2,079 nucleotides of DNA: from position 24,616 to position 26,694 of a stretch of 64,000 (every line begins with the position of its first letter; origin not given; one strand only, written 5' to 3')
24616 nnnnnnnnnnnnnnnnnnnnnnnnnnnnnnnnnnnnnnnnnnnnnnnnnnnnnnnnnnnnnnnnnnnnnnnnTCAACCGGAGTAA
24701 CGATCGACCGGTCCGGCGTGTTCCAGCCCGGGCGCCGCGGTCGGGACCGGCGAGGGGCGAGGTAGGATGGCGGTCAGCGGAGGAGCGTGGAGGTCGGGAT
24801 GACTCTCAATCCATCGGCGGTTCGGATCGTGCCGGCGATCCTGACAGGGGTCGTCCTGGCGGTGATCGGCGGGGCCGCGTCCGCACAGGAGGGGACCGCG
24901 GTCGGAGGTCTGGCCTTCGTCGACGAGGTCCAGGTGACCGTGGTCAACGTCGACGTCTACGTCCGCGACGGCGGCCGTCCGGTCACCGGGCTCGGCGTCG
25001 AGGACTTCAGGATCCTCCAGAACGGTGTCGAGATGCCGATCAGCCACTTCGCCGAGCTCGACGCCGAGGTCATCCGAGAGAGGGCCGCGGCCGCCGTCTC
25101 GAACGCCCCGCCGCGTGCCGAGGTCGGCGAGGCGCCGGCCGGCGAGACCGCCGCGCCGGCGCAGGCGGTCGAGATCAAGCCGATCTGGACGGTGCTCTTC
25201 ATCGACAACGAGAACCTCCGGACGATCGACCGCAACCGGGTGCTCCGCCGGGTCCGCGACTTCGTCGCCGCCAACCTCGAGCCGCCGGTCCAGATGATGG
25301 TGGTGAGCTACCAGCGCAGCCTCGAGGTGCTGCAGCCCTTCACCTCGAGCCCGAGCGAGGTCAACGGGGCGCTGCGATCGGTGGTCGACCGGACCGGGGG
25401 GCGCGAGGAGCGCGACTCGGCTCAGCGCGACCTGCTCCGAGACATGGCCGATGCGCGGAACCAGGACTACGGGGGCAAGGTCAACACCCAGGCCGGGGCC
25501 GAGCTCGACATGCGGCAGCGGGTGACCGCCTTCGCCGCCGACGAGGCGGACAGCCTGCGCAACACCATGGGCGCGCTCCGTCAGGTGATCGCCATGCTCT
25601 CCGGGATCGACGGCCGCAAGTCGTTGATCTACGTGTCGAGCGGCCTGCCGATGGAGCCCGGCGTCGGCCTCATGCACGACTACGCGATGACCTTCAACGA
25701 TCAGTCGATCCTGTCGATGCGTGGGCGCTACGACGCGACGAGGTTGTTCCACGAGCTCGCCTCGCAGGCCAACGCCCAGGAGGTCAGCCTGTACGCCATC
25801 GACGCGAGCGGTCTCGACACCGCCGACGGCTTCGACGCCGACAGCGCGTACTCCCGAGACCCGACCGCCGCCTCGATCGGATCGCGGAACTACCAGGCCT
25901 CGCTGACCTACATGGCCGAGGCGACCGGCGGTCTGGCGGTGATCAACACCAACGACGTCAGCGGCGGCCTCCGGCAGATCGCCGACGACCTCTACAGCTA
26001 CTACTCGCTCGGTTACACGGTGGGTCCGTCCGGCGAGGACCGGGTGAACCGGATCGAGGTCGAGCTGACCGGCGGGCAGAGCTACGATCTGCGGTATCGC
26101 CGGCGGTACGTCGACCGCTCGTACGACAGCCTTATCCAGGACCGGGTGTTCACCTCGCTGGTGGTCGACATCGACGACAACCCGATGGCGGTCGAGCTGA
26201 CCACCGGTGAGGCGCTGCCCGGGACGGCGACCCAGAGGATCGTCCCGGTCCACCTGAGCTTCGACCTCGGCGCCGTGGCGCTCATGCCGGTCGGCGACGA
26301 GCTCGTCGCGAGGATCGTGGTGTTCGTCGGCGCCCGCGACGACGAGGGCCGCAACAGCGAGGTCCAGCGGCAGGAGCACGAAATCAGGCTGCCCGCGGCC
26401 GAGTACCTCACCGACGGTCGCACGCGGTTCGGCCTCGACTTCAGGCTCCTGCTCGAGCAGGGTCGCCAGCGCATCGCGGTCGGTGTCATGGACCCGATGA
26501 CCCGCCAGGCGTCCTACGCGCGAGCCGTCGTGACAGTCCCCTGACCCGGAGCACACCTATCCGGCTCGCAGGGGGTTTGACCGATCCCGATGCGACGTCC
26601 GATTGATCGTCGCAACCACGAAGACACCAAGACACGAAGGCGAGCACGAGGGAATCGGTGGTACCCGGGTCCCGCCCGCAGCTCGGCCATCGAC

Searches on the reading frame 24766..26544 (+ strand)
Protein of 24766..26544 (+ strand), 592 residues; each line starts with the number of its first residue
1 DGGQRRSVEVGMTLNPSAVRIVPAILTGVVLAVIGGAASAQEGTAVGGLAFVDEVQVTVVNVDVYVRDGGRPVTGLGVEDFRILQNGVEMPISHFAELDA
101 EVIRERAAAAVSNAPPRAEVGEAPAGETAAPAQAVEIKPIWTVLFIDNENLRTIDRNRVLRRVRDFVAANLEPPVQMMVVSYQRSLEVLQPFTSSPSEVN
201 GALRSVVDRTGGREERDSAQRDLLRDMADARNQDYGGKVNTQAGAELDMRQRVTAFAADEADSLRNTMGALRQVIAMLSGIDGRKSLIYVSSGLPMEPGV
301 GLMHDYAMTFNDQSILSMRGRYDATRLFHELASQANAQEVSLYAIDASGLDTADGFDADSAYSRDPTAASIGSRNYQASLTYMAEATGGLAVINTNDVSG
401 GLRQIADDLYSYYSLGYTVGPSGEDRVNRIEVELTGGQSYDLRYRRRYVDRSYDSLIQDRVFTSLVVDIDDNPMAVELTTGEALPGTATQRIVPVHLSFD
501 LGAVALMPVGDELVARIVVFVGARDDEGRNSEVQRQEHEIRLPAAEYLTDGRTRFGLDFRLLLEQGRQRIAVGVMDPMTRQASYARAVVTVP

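Call 43: search_protein_families(library=pfam, proteins=[window:24766-26544:+], max_evalue=0.01)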
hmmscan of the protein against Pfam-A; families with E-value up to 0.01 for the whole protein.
window:24766-26544:+ (592 aa): 1 family
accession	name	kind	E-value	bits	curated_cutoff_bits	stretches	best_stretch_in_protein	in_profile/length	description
PF13519.12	VWA_2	-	0.0011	20.1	27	1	158-214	23-76/107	von Willebrand factor type A domain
